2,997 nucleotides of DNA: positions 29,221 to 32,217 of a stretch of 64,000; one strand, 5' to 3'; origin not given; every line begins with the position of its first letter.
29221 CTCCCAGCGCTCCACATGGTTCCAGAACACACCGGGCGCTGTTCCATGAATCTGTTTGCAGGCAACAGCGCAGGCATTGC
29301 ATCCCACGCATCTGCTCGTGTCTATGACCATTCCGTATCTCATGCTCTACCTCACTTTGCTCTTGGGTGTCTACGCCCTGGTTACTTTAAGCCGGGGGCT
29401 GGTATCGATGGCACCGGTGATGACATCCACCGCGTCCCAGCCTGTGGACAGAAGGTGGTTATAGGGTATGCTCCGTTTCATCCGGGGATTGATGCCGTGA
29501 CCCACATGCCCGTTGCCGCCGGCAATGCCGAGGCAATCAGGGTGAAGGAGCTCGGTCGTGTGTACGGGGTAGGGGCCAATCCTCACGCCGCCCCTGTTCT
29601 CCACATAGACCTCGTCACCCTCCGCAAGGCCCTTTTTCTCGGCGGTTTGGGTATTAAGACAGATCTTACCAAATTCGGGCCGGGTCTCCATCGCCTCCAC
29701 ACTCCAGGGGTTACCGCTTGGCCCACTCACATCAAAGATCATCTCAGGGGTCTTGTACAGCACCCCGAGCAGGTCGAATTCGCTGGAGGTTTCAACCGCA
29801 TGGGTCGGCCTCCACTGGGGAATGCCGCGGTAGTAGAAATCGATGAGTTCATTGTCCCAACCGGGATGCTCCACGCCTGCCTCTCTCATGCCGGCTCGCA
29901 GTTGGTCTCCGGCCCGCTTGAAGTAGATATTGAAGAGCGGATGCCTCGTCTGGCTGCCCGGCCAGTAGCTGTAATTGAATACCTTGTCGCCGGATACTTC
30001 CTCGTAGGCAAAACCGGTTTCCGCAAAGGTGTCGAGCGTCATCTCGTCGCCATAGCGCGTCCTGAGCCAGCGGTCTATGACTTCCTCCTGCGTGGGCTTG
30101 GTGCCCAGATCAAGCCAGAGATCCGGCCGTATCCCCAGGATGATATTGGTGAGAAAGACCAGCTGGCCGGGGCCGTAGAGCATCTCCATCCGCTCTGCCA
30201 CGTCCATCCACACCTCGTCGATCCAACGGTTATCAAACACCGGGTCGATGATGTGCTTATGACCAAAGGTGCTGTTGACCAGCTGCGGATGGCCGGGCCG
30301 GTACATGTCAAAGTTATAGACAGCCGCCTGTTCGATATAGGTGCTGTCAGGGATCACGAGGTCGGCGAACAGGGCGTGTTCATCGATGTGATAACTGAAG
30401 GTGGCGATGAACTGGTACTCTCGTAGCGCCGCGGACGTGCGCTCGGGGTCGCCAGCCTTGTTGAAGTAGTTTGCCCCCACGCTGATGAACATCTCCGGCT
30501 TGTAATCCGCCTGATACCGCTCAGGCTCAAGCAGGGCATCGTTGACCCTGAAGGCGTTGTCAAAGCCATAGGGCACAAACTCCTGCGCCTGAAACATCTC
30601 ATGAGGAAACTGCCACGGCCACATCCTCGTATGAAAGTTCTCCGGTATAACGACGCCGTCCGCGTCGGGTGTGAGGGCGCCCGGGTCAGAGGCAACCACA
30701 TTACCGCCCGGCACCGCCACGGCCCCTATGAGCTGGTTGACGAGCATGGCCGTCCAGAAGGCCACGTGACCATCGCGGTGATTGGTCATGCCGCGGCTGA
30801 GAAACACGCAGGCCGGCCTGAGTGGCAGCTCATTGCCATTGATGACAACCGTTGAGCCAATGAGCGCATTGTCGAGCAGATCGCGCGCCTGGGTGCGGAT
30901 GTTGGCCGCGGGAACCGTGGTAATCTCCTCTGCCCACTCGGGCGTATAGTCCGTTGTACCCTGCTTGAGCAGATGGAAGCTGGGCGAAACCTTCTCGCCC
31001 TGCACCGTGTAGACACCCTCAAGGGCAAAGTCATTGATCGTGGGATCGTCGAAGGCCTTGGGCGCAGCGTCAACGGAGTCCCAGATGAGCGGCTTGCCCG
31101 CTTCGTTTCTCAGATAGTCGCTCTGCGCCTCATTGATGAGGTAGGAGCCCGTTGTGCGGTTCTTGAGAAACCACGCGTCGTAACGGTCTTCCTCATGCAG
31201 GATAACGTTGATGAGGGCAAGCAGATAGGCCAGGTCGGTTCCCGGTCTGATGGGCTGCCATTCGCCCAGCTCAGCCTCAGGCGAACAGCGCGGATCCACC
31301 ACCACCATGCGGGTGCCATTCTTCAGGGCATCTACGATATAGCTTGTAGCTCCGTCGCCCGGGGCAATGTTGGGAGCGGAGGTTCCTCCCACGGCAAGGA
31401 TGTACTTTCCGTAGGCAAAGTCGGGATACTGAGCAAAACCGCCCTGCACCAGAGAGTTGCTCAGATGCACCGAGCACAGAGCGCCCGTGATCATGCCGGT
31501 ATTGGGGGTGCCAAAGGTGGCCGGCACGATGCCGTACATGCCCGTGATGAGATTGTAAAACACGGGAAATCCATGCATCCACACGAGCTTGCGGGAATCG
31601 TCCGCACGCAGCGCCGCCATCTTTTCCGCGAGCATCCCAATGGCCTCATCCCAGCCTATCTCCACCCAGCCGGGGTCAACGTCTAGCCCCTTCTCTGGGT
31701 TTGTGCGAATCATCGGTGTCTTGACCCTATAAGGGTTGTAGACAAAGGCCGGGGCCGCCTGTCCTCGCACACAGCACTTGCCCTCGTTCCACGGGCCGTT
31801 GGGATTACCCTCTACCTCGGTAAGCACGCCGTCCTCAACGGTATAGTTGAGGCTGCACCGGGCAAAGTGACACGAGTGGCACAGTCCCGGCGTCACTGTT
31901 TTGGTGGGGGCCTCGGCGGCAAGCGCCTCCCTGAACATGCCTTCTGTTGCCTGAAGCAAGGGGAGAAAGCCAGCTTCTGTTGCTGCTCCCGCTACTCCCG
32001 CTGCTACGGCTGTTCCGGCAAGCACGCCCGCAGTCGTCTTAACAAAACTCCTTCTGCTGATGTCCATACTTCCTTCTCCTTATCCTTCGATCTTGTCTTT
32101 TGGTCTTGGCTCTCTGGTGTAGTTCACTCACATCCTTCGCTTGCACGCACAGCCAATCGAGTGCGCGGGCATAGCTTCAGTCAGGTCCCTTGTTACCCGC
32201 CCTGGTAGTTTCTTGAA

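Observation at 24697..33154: Seven-gene operon joining a Tat Psr/Phs-type molybdoenzyme, two exported rhodaneses and a CxxCK pentahaem NrfA, with no NrfH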

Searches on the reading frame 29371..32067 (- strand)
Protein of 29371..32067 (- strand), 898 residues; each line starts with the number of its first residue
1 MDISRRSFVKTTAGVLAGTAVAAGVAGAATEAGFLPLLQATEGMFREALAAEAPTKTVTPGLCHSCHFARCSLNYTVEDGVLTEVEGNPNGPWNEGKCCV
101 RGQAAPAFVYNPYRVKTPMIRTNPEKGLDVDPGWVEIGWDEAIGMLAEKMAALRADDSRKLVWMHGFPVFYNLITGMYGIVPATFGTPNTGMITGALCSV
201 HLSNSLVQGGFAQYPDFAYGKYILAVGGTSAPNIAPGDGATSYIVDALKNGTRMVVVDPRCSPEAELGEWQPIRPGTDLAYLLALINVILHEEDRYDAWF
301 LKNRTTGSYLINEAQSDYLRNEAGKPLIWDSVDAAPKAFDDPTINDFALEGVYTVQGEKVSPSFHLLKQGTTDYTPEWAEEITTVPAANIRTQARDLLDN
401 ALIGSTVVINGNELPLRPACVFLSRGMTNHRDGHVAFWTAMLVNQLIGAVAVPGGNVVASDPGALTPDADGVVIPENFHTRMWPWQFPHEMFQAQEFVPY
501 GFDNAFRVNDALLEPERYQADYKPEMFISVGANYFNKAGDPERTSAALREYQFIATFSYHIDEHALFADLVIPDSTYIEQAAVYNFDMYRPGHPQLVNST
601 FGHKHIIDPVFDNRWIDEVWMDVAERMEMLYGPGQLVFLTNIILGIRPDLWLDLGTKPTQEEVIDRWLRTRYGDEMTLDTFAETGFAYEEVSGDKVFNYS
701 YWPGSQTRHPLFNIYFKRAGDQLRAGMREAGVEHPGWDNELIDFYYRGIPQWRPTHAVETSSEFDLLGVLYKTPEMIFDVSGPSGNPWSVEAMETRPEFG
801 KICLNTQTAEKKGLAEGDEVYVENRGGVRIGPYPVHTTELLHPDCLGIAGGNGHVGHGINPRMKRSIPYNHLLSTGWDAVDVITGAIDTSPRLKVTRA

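Call 3: search_protein_families(library=pfam, proteins=[window:29371-32067:-], max_evalue=0.01)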
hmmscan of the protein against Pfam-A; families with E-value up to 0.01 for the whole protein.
window:29371-32067:- (898 aa): 4 families
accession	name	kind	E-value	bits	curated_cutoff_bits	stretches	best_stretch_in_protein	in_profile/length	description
PF00384.28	Molybdopterin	-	1.2e-20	74.4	24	1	114-615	1-342/353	Molybdopterin oxidoreductase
PF04879.21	Molybdop_Fe4S4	-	3.1e-11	43.5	22.7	1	57-111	2-55/55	Molybdopterin oxidoreductase Fe4S4 domain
PF01568.27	Molydop_binding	-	0.00012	22.6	26.8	1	797-878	29-98/110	Molydopterin dinucleotide binding domain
PF10518.14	TAT_signal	-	0.0064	16.8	22.7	1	2-22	1-21/21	TAT (twin-arginine translocation) pathway signal sequence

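Call 4: search_protein_families(library=ncbifam, proteins=[window:29371-32067:-], max_evalue=0.01)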
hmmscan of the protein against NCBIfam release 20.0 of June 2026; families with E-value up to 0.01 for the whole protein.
window:29371-32067:- (898 aa): 20 families
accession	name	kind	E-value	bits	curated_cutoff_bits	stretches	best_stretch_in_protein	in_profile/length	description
NF012032.0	PRK15488.1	equivalog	1.4e-48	165.5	694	2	1-309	1-285/759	thiosulfate reductase PhsA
NF041714.1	arsenate_red_ArrA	equivalog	7.7e-40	136.8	1600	1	1-291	1-283/848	arsenate respiratory reductase molybdopterin-containing subunit ArrA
TIGR02166.1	dmsA_ynfE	subfamily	2.3e-35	121.9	777.7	1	3-628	1-558/794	DMSO/selenate family reductase complex A subunit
TIGR01591.1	Fdh-alpha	equivalog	1.4e-28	99.4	666.25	1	63-309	3-242/672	formate dehydrogenase subunit alpha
TIGR01553.1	formate-DH-alph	equivalog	3.5e-23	81.3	814.2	2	216-459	218-442/1009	formate dehydrogenase-N subunit alpha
TIGR03479.1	DMSO_red_II_alp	subfamily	4.2e-23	81.3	984.75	1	69-586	68-610/913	molybdopterin-dependent oxidoreductase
NF011566.1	PRK14990.1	exception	8.3e-22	77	1600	2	2-305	13-319/814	dimethylsulfoxide reductase subunit A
TIGR00509.1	bisC_fam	subfamily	5.4e-21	74.5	1017.55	2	372-628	276-511/772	molybdopterin guanine dinucleotide-containing S/N-oxide reductase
NF041885.1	selenate_YnfE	exception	2.1e-20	72.1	1675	1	3-306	3-307/805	selenate/tellurate reductase subunit YnfE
NF041513.1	formate_DH_Act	exception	3.1e-20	71.6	1400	3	201-317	193-307/1067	formate dehydrogenase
NF041783.2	mnquin_red_QrcB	equivalog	1.9e-19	69.3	440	2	60-292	54-280/695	menaquinone reductase molybdopterin-binding-like subunit QrcB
NF047855.1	AssmNtatRedNasC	equivalog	6.5e-17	61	1100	1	85-313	49-271/708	assimilatory nitrate reductase catalytic subunit NasC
NF041884.1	selenate_YnfF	exception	3.2e-15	55.1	1650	1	4-305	2-299/798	selenate/tellurate reductase subunit YnfF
TIGR02164.1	torA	equivalog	9e-14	50.5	1465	1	352-627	306-564/824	trimethylamine-N-oxide reductase TorA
NF011682.0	PRK15102.1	equivalog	1.1e-13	50.2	909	1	368-628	325-569/829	trimethylamine-N-oxide reductase TorA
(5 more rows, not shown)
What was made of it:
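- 29371..32067 (-): Catalytic Mo-bisPGD subunit, 898 aa. It has a Tat leader RRSFVK, an FS0 Cys motif and a Cys Mo ligand. It belongs to the Psr/Phs/Arr-like branch. Substrate unknown. Pfam and NCBIfam scans (calls 3, 4).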

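Call 29: search_solved_structures(query=window:29371-32067:-, max_evalue=1e-10, show_alignments=1)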
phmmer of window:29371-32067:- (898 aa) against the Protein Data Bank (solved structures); distinct sequences matched with E-value up to 1e-10: 13.
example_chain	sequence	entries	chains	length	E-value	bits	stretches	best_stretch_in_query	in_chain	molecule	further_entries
2vpw_A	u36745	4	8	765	2.6e-40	141.4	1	61-307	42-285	THIOSULFATE REDUCTASE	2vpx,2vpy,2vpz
6cz7_A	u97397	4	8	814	3e-31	111.3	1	63-292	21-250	ArrA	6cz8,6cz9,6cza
9vap_A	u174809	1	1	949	7.1e-21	77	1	29-322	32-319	Formate dehydrogenase molybdopterin-binding subunit FdhA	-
7vw6_A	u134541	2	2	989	9.8e-18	66.6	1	56-314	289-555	Formate dehydrogenase | Tungsten-containing formate dehydrogenase alpha subunit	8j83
7e5z_A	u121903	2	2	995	9.9e-18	66.6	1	56-314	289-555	Formate dehydrogenase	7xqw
5e7o_A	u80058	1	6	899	1.1e-17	66.4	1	74-321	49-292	DMSO reductase family type II enzyme, molybdopterin subunit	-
4ydd_A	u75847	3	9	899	1.7e-17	65.9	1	74-321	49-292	DMSO reductase family type II enzyme, molybdopterin subunit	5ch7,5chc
1kqf_A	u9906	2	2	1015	2.6e-17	65.2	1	1-459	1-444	FORMATE DEHYDROGENASE, NITRATE-INDUCIBLE, MAJOR SUBUNIT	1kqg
9t1s_L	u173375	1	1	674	1.1e-16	63.2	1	62-319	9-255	formate dehydrogenase (coenzyme F420)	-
9wxb_B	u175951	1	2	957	2.7e-14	55.2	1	63-314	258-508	Formate dehydrogenase alpha subunit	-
2e7z_A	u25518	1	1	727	3.2e-13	51.7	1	63-319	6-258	Acetylene hydratase Ahy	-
1aa6_A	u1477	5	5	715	2.8e-12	48.6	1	62-307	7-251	FORMATE DEHYDROGENASE H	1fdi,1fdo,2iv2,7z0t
7bkb_D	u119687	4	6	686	8.7e-12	46.9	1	63-323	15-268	Formate dehydrogenase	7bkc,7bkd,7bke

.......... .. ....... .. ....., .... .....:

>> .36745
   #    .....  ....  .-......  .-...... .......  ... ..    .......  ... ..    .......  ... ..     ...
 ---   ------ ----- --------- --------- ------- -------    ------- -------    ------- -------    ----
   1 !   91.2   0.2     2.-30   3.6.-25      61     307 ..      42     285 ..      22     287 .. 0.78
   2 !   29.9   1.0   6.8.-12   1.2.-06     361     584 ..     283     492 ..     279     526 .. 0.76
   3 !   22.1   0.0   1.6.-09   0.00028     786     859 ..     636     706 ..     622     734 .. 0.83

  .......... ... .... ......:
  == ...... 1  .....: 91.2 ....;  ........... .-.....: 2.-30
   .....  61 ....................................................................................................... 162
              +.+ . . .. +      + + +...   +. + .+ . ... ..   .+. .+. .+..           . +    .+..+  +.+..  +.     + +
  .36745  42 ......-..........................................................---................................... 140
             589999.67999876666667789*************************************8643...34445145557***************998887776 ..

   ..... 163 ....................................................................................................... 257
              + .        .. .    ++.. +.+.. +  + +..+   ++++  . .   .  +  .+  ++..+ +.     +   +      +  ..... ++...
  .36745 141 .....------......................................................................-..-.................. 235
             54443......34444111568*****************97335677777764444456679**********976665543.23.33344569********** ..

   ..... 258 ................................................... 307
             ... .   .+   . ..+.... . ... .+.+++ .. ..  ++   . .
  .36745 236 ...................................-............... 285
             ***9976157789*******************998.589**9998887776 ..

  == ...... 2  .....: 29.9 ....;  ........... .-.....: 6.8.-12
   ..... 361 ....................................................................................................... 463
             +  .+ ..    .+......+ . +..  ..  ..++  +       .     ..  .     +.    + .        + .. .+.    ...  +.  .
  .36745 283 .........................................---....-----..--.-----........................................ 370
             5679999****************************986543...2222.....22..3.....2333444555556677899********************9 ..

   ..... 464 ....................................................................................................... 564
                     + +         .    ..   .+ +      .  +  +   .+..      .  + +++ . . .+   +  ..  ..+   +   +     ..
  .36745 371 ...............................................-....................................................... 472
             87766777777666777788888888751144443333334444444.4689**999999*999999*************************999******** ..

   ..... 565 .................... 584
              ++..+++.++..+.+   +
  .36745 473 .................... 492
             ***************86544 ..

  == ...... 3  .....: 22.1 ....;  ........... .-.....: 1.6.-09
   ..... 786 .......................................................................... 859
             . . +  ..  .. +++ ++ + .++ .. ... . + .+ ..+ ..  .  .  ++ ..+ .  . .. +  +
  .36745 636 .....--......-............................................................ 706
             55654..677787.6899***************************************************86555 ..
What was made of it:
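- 29371..32067 (-): Best PDB matches are Thermus PsrA 2vpw (2.6e-40), ArrA (3e-31) and Ahy (only 3e-13) (call 29).
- On Psr/Phs-type polysulfide/thiosulfate reductase: The Cys in GALCSV aligns with the Mo-ligand Cys region of Thermus PsrA (call 29). The PsrA 2vpw match comes in three partial stretches (call 29).
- MoA is far below the PhsA equivalog threshold (165 against 694 bits), and the match covers mainly the N-terminal third (calls 4, 29).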

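Call 30: find_homologous_proteins(query=window:29371-32067:-, max_evalue=1e-20)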
Query window:29371-32067:- (898 aa): 799 proteins with E <= 1e-20 among 8000 candidates; the best 120 are listed.
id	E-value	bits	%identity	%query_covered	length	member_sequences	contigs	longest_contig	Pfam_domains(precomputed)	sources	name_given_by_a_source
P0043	0.0e+0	1983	92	100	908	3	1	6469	PF00384.28,PF04879.22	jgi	jgi:anaerobic selenocysteine-containing dehydrogenase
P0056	0.0e+0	1376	65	96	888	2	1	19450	PF00384.28,PF04879.22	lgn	-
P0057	0.0e+0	1259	59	100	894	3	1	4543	PF00384.28,PF01568.28,PF04879.22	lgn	-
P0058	0.0e+0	1154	54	100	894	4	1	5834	PF00384.28,PF04879.22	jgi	jgi:anaerobic selenocysteine-containing dehydrogenase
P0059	0.0e+0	1150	55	100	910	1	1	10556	PF10518.15,PF00384.28,PF04879.22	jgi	jgi:anaerobic selenocysteine-containing dehydrogenase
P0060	0.0e+0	1085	53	100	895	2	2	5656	PF00384.28,PF01568.28,PF04879.22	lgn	-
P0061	0.0e+0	1056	51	100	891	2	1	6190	PF10518.15,PF00384.28,PF01568.28,PF04879.22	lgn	-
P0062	0.0e+0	1055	51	100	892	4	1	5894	PF10518.15,PF00384.28,PF01568.28,PF04879.22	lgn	-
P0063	1.8e-285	968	48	100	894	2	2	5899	PF00384.28,PF01568.28,PF04879.22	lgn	-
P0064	2.8e-275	934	47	100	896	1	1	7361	PF10518.15,PF00384.28,PF04879.22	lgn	-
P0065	3.1e-275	934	49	95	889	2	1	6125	PF00384.28,PF01568.28,PF04879.22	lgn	-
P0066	2.0e-273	928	49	95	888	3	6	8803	PF00384.28,PF01568.28,PF04879.22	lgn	-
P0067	3.6e-272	924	47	100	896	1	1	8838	PF00384.28,PF04879.22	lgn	-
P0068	1.5e-267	908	47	100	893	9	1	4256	PF00384.28,PF01568.28,PF04879.22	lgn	-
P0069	4.6e-264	897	46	100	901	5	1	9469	PF00384.28,PF01568.28,PF04879.22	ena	-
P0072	1.6e-259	882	47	94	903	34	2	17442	PF00384.28,PF01568.28,PF04879.22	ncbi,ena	-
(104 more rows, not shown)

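Call 31: find_encoding_contigs(protein=P0056, flank=10000, max_places=1)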
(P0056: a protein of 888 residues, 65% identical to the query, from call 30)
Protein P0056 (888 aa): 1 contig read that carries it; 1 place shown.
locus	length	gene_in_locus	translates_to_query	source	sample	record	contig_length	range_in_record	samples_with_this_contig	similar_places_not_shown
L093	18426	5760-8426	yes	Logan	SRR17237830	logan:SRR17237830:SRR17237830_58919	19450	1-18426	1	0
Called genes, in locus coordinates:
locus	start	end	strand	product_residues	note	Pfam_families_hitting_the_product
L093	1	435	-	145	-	?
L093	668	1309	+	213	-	PF00440:TetR_N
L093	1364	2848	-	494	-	PF00890:FAD_binding_2, PF01134:GIDA (faint), PF01266:DAO, PF03486:HI0933_like (faint), PF07992:Pyr_redox_2, PF12831:FAD_oxidored, PF13450:NAD_binding_8 (weak)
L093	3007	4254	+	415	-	PF14697:Fer4_21 (weak), PF12838:Fer4_7, PF13187:Fer4_9 (weak), PF00037:Fer4, PF12797:Fer4_2 (weak), PF12837:Fer4_6 (weak), PF13187:Fer4_9, PF12838:Fer4_7, +6 more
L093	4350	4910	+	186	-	PF00440:TetR_N, PF21993:TetR_C_13_2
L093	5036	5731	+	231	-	PF02613:Nitrate_red_del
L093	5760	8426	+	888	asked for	PF04879:Molybdop_Fe4S4, PF00384:Molybdopterin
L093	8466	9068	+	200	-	PF12838:Fer4_7 (weak), PF13237:Fer4_10 (weak), PF13247:Fer4_11, PF12838:Fer4_7, PF13187:Fer4_9 (weak), PF00037:Fer4, PF13237:Fer4_10, PF13247:Fer4_11, +9 more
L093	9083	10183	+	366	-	PF03916:NrfD, PF14589:NrfD_2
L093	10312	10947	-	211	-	PF00072:Response_reg, PF00196:GerE, PF08281:Sigma70_r4_2 (weak)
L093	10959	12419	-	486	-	PF00672:HAMP, PF07730:HisKA_3, PF02518:HATPase_c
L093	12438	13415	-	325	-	PF12974:Phosphonate-bd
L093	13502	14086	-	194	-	PF02613:Nitrate_red_del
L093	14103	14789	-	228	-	PF13237:Fer4_10 (weak), PF13247:Fer4_11, PF12838:Fer4_7, PF13187:Fer4_9, PF00037:Fer4, PF12797:Fer4_2 (weak), PF12837:Fer4_6 (weak), PF13247:Fer4_11, +4 more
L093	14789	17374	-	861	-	PF04879:Molybdop_Fe4S4, PF00384:Molybdopterin, PF01568:Molydop_binding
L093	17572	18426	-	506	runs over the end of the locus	PF00196:GerE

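Call 32: find_encoding_contigs(protein=P0059, flank=10000, max_places=1)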
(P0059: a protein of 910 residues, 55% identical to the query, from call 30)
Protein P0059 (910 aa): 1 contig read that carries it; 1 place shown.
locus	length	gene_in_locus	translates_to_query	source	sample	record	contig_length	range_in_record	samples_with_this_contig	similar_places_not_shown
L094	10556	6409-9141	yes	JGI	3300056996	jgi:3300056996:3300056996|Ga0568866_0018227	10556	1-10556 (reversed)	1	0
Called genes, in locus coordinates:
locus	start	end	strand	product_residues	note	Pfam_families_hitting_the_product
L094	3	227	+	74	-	?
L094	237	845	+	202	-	PF12838:Fer4_7 (weak), PF13237:Fer4_10 (weak), PF13247:Fer4_11, PF14697:Fer4_21 (weak), PF00037:Fer4, PF12797:Fer4_2 (weak), PF12837:Fer4_6, PF13247:Fer4_11, +5 more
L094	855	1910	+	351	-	PF03916:NrfD, PF14589:NrfD_2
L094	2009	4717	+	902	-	PF04879:Molybdop_Fe4S4, PF00384:Molybdopterin, PF01568:Molydop_binding (weak)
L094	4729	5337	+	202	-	PF12838:Fer4_7, PF13237:Fer4_10, PF13247:Fer4_11, PF00037:Fer4, PF12797:Fer4_2, PF12837:Fer4_6, PF12838:Fer4_7, PF13247:Fer4_11, +8 more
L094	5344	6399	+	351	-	PF03916:NrfD, PF14589:NrfD_2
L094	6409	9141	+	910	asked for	PF10518:TAT_signal (weak), PF04879:Molybdop_Fe4S4, PF00384:Molybdopterin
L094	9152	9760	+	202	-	PF12838:Fer4_7 (weak), PF13237:Fer4_10 (weak), PF13247:Fer4_11, PF13187:Fer4_9 (weak), PF00037:Fer4, PF12837:Fer4_6, PF13237:Fer4_10, PF13247:Fer4_11, +7 more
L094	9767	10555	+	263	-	?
